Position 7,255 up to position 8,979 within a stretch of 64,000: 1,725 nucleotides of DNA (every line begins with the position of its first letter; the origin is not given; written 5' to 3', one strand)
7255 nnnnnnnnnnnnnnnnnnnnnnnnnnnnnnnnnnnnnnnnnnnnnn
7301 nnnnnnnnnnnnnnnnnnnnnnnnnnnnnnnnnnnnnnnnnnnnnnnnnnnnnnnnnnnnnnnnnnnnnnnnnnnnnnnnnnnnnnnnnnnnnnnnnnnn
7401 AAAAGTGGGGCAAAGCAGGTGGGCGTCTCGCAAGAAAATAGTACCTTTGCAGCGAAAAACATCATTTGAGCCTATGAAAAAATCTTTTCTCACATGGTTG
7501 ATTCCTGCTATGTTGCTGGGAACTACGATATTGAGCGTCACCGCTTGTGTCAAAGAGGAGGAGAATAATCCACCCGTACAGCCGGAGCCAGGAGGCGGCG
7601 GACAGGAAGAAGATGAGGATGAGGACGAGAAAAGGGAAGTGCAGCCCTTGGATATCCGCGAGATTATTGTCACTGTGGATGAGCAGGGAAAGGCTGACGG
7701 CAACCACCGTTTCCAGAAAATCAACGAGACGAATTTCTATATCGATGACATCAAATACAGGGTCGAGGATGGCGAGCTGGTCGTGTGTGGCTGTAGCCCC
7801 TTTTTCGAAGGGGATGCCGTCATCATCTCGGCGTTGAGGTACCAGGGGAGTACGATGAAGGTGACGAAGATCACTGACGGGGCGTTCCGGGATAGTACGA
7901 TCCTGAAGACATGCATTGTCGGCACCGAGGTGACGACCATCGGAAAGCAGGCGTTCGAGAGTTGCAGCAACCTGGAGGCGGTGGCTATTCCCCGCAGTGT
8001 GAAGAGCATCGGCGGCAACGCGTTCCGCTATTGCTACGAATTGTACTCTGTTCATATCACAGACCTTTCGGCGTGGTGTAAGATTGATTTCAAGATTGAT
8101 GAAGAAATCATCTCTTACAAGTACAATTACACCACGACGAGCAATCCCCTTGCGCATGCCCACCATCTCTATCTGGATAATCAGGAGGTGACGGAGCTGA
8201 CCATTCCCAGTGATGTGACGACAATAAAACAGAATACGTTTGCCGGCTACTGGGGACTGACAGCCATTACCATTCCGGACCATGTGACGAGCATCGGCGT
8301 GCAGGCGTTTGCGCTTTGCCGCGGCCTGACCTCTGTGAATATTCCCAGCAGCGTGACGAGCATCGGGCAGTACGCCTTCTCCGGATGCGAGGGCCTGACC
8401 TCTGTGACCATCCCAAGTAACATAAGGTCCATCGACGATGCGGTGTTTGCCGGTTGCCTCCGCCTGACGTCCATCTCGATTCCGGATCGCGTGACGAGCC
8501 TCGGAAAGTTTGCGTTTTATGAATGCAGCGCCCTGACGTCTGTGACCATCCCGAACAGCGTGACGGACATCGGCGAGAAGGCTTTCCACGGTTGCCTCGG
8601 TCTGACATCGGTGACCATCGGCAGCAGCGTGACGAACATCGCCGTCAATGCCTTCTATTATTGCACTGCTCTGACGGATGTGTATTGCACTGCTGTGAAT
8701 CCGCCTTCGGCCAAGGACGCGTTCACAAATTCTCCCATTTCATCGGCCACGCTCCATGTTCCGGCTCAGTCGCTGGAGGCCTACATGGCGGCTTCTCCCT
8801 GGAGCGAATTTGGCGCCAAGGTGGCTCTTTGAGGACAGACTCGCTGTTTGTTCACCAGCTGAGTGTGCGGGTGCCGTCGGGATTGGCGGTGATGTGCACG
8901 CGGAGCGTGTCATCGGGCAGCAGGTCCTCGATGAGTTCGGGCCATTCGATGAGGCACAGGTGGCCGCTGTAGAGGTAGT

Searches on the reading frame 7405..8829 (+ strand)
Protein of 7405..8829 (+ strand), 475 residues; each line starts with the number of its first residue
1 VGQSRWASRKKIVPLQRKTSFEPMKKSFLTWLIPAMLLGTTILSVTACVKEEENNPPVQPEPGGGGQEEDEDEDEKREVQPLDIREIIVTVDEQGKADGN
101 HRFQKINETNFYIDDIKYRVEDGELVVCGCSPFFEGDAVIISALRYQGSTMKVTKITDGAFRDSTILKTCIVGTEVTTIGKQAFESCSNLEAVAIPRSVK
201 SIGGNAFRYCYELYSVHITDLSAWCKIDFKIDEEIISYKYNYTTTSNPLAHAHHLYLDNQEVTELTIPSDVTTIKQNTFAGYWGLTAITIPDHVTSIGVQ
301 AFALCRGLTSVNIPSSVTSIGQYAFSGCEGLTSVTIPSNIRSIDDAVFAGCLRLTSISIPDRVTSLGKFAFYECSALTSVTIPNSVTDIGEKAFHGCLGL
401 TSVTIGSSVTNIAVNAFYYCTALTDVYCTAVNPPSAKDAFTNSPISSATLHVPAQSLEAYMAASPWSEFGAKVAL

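Call 50: search_protein_families(library=pfam, proteins=[window:7405-8829:+], max_evalue=0.00001)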
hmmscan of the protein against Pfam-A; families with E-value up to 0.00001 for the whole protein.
window:7405-8829:+ (475 aa): 2 families
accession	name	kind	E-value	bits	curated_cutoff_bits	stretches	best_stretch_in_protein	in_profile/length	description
PF13306.12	LRR_5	-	4e-71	237.3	27.7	3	259-367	10-116/127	BspA type Leucine rich repeat region (6 copies)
PF13855.12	LRR_8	-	5.1e-07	29.8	27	0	316-358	12-55/61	Leucine rich repeat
